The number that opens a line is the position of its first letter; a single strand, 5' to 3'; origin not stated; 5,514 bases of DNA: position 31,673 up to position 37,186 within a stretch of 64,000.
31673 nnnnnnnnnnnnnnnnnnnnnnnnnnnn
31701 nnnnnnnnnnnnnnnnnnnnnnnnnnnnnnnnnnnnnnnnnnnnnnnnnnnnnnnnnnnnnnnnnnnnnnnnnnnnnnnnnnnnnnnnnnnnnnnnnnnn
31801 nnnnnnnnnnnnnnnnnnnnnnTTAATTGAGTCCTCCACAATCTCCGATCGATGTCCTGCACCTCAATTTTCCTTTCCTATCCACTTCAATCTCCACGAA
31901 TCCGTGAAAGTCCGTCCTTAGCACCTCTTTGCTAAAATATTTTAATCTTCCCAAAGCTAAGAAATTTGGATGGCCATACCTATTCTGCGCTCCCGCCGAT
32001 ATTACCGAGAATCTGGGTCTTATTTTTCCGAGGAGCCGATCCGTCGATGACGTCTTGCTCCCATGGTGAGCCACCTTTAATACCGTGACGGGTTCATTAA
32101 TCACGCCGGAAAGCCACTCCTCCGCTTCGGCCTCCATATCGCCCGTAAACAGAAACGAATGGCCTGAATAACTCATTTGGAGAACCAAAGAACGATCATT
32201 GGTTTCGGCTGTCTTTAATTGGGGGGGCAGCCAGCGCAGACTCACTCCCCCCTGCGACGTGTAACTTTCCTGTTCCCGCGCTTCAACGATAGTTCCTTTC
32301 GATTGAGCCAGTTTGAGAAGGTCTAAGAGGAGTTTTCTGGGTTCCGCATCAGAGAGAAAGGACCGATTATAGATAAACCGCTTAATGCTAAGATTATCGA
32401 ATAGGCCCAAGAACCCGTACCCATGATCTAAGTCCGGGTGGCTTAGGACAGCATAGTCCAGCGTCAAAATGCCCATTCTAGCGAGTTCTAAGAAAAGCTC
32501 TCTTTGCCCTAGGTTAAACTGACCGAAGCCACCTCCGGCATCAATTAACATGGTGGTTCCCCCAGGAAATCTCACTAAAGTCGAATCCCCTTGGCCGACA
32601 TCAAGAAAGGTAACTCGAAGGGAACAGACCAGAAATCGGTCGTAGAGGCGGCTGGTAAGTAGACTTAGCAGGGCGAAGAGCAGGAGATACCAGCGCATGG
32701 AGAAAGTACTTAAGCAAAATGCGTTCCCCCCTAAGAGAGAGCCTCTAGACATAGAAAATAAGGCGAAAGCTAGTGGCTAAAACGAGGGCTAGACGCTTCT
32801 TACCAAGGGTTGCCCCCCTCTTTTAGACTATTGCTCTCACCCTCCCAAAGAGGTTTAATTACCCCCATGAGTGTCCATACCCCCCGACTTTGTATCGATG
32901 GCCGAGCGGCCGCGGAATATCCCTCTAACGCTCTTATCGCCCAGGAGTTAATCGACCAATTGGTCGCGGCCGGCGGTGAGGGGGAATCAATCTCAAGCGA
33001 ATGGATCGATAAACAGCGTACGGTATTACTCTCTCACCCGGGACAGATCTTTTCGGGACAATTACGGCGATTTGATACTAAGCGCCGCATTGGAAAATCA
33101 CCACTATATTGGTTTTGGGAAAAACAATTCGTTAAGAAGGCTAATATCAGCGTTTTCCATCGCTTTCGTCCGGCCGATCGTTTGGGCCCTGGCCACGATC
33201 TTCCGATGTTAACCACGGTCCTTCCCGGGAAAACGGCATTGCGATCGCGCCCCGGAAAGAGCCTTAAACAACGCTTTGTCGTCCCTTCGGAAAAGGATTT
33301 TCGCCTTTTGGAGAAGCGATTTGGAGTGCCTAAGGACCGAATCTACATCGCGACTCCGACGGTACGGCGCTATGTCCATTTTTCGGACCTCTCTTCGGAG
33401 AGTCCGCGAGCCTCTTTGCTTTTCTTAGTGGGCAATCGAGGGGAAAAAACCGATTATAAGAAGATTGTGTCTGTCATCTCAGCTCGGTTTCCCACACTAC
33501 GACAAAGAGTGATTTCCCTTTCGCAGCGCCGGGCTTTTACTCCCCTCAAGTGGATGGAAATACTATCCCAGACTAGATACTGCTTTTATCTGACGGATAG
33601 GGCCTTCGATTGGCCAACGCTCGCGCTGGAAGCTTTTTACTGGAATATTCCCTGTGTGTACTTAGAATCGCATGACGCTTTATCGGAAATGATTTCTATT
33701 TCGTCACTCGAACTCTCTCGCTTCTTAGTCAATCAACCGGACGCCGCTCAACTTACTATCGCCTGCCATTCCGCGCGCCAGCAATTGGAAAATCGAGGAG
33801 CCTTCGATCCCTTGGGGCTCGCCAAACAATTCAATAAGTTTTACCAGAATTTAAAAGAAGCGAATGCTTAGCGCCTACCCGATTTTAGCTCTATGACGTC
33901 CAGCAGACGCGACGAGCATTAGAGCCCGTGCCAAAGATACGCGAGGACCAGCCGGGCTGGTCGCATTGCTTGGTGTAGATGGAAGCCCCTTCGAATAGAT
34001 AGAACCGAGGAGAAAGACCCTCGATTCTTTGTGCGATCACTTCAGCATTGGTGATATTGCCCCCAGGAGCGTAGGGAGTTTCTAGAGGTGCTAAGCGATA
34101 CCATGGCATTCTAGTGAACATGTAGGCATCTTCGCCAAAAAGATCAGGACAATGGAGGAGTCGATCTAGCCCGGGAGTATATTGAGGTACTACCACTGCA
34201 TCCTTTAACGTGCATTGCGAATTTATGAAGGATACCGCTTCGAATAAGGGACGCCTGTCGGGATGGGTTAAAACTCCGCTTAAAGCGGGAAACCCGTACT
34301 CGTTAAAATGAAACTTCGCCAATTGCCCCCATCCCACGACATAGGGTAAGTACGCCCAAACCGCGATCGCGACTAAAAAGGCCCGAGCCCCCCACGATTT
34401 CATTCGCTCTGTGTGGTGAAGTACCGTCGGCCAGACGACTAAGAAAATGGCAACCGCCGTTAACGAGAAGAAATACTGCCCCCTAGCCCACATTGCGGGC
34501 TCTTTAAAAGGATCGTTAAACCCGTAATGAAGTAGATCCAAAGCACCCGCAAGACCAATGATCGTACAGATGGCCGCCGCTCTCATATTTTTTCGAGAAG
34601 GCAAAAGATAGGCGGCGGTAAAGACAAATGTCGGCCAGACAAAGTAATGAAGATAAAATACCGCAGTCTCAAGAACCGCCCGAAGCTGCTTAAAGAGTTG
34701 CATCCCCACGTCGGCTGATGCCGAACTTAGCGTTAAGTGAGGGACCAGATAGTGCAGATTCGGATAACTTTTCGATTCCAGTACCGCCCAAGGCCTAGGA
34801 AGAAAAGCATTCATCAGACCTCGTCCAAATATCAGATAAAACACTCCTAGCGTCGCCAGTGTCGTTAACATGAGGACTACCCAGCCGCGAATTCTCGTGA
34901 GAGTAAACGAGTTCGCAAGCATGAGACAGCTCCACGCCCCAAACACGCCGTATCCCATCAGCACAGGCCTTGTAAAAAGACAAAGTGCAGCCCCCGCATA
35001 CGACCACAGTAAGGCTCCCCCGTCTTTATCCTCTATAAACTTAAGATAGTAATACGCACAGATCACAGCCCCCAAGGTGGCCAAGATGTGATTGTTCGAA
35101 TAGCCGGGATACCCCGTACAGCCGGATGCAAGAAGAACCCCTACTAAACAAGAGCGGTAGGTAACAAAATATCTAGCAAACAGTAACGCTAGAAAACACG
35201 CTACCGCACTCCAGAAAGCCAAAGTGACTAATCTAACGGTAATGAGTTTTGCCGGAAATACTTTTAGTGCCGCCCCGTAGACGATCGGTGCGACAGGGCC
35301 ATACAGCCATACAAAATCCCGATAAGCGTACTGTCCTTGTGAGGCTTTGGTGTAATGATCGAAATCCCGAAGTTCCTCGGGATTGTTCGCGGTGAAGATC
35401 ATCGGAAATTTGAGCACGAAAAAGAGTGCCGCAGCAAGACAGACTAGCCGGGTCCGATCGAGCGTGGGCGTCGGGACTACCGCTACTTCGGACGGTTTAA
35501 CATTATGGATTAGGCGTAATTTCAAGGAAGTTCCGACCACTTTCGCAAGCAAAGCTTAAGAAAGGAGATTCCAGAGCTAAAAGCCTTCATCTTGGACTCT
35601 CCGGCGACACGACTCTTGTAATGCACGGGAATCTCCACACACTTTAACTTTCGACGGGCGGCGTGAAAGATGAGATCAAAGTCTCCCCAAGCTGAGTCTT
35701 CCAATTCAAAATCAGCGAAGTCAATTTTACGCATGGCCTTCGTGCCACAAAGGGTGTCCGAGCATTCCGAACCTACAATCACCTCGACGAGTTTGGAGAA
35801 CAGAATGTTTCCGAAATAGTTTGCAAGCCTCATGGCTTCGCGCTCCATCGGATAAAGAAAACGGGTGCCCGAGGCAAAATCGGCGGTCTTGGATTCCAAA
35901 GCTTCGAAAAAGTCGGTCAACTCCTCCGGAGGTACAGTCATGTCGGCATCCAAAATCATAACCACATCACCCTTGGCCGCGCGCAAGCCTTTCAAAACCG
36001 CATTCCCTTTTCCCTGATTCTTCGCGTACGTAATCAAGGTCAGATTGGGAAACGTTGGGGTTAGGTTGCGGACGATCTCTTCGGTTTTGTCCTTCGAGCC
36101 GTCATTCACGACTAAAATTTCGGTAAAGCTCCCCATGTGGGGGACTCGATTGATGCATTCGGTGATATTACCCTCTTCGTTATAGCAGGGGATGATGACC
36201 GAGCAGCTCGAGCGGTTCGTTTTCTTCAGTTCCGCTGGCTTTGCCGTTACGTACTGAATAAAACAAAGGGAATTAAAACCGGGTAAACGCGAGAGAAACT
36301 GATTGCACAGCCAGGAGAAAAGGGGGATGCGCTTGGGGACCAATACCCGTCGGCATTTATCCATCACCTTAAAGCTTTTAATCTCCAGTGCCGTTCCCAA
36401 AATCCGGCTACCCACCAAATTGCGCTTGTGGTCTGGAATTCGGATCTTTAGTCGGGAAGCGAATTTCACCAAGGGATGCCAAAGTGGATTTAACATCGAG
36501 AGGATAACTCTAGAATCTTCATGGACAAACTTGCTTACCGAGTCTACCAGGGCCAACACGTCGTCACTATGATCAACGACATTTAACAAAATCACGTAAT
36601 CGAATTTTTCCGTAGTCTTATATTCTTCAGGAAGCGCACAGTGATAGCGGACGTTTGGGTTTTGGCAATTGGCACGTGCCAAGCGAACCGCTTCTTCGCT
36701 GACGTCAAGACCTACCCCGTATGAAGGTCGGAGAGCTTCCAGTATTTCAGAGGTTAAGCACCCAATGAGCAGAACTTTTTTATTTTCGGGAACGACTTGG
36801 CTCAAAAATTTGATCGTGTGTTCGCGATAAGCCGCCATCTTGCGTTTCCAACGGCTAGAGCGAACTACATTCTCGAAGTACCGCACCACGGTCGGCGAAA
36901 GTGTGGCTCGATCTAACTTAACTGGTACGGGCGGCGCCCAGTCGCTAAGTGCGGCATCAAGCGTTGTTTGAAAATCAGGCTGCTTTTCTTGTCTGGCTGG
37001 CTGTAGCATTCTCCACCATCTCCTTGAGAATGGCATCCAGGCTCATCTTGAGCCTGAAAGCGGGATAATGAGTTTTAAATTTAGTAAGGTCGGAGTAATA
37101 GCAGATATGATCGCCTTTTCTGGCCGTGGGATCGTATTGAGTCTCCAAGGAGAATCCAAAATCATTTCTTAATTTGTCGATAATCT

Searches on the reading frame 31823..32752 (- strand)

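Call 22: search_protein_families(library=pfam, proteins=[window:31823-32752:-], max_evalue=0.001)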
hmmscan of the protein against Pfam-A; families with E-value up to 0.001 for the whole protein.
window:31823-32752:- (309 aa): 2 families
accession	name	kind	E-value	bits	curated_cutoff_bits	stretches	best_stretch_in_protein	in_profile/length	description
PF00753.33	Lactamase_B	-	1.2e-15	58.5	22.7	1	51-254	2-195/196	Metallo-beta-lactamase superfamily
PF12706.13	Lactamase_B_2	-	0.00052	20.1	27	1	66-212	1-152/200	Beta-lactamase superfamily domain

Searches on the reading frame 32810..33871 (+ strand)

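Call 22: search_protein_families(library=pfam, proteins=[window:32810-33871:+], max_evalue=0.001)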
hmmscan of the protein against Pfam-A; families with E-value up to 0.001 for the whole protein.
window:32810-33871:+ (353 aa): 0 families

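Call 64: search_protein_families(library=ncbifam, proteins=[window:32810-33871:+], max_evalue=0.1)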
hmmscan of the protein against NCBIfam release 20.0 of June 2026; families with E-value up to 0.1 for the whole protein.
window:32810-33871:+ (353 aa): 0 families

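Call 70: search_protein_families(library=pfam, proteins=[window:32810-33871:+], max_evalue=5)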
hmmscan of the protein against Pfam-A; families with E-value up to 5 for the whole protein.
window:32810-33871:+ (353 aa): 1 family
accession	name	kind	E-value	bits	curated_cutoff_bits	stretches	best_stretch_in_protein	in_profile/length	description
PF13439.12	Glyco_transf_4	-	0.15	12.5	28.5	1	154-180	135-161/170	Glycosyltransferase Family 4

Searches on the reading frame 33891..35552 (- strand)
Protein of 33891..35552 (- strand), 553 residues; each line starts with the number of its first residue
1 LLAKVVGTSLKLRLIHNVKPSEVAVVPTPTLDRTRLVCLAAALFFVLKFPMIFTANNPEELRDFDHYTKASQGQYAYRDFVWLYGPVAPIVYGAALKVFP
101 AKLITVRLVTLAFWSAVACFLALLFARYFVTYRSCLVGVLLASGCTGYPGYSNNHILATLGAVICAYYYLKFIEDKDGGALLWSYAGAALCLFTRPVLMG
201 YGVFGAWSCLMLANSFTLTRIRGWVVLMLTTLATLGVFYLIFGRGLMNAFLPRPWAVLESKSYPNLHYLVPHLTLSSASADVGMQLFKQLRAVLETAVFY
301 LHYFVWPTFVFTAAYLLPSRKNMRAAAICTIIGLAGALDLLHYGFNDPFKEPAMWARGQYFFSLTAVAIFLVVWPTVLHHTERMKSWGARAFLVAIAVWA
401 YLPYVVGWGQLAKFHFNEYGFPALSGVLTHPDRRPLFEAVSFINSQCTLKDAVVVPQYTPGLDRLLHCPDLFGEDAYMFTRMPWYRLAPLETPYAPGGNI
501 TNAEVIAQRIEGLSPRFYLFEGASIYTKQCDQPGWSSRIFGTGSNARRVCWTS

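Call 22: search_protein_families(library=pfam, proteins=[window:33891-35552:-], max_evalue=0.001)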
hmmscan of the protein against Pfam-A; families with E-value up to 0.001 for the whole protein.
window:33891-35552:- (553 aa): 0 families

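Call 64: search_protein_families(library=ncbifam, proteins=[window:33891-35552:-], max_evalue=0.1)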
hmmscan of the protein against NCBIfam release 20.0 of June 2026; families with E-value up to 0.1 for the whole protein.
window:33891-35552:- (553 aa): 0 families

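Call 70: search_protein_families(library=pfam, proteins=[window:33891-35552:-], max_evalue=5)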
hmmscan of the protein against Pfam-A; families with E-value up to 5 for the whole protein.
window:33891-35552:- (553 aa): 0 families

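Call 71: search_solved_structures(query=window:33891-35552:-, max_evalue=5)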
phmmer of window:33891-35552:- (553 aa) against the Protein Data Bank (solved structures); distinct sequences matched with E-value up to 5: 1.
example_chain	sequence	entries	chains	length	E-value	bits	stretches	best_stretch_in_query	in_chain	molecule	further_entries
5fja_Q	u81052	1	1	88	1.7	10.5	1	400-452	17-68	DNA-DIRECTED RNA POLYMERASE III SUBUNIT RPC7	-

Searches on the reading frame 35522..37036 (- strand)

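Call 22: search_protein_families(library=pfam, proteins=[window:35522-37036:-], max_evalue=0.001)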
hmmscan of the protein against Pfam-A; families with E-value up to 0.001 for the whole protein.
window:35522-37036:- (504 aa): 11 families
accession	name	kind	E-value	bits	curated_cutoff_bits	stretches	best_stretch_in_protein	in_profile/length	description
PF00535.33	Glycos_transf_2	-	2.2e-34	119.2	23.3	1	279-437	1-161/168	Glycosyl transferase family 2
PF13641.12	Glyco_tranf_2_3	-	1.8e-12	48.2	27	1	278-394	3-125/230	Glycosyltransferase like family 2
PF13489.12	Methyltransf_23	-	4.1e-08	33.6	27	1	66-187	4-124/164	Methyltransferase domain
PF08241.18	Methyltransf_11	-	1.1e-07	32.9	21.2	1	90-178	2-94/95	Methyltransferase domain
PF13649.12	Methyltransf_25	-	1.3e-07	32.6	27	1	88-168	1-90/97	Methyltransferase domain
PF13506.12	Glyco_transf_21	-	2.4e-07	30.8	21.7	1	343-410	18-85/174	Glycosyl transferase family 21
PF10111.15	Glyco_tranf_2_2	-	2.7e-07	30.8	27.3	1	279-383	1-109/276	Glycosyltransferase like family 2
PF08242.18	Methyltransf_12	-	3.1e-07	31.5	30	1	92-174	8-95/98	Methyltransferase domain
PF13847.12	Methyltransf_31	-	8.5e-06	25.9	27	1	85-183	4-113/145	Methyltransferase domain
PF06325.19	PrmA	-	4.4e-05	23.6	22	1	75-180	152-259/296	Ribosomal protein L11 methyltransferase (PrmA)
PF05219.18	DREV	-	0.00083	19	26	0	84-194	94-200/265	DREV methyltransferase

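Call 64: search_protein_families(library=ncbifam, proteins=[window:35522-37036:-], max_evalue=0.1)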
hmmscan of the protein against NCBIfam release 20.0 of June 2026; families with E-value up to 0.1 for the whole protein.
window:35522-37036:- (504 aa): 37 families (the best 25 are shown)
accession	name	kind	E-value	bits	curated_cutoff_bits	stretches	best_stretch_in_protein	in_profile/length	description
TIGR04182.1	glyco_TIGR04182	equivalog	5.7e-28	98.1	325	1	279-492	3-210/293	S-layer glycoprotein N-glycosyltransferase AglJ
NF041391.1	DPhHxTase_Halo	equivalog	2.4e-22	79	375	1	284-494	3-203/213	dolichyl-phosphate hexose transferase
TIGR03937.1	PgaC_IcaA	equivalog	2.4e-21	76.2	422.3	1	268-376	37-146/407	poly-beta-1,6-N-acetyl-D-glucosamine synthase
NF047588.1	GlcsyltransPgfSStrep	equivalog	1.3e-16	60.8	500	1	278-423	3-151/308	glycosyltransferase PgfS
NF007986.1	PRK10714.1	equivalog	1.8e-16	60.1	529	1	277-484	7-211/316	undecaprenyl-phosphate 4-deoxy-4-formamido-L-arabinose transferase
TIGR04283.1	glyco_like_mftF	equivalog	3.1e-16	59.7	182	1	279-385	2-102/221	TIGR04283 family arsenosugar biosynthesis glycosyltransferase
NF007482.0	PRK10073.1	equivalog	1.9e-14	53.4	423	1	274-388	4-118/334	glycosyltransferase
NF041875.1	EPS_EpsD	equivalog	3e-14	53.2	370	1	279-386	2-110/325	exopolysaccharide biosynthesis glycosyltransferase EpsD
NF010496.0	PRK13915.1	equivalog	2.7e-13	49.7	262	1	271-369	28-130/307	glucosyl-3-phosphoglycerate synthase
TIGR04242.1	nodulat_NodC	equivalog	4.3e-11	42.4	550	1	271-377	43-153/395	chitooligosaccharide synthase NodC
TIGR03965.1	mycofact_glyco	equivalog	7.7e-11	41.5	280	1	266-407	64-204/467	mycofactocin biosynthesis glycosyltransferase MftF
TIGR03111.1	glyc2_xrt_Gpos1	hypoth_equivalog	4.3e-10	39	363.95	1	252-382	24-158/439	TIGR03111 family XrtG-associated glycosyltransferase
NF047683.1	TeichurnBiosyTuaG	equivalog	8.2e-10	38.7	400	1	274-388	4-119/252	teichuronic acid biosynthesis protein TuaG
NF058614.1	PPMAGASynPpgS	equivalog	1e-09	38.2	370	1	280-400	4-121/226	polyprenyl-phospho-N-acetylgalactosaminyl synthase PpgS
TIGR01983.1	UbiG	equivalog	2.3e-09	36.9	102.95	1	76-184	49-156/228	bifunctional 2-polyprenyl-6-hydroxyphenol methylase/3-demethylubiquinol 3-O-methyltransferase UbiG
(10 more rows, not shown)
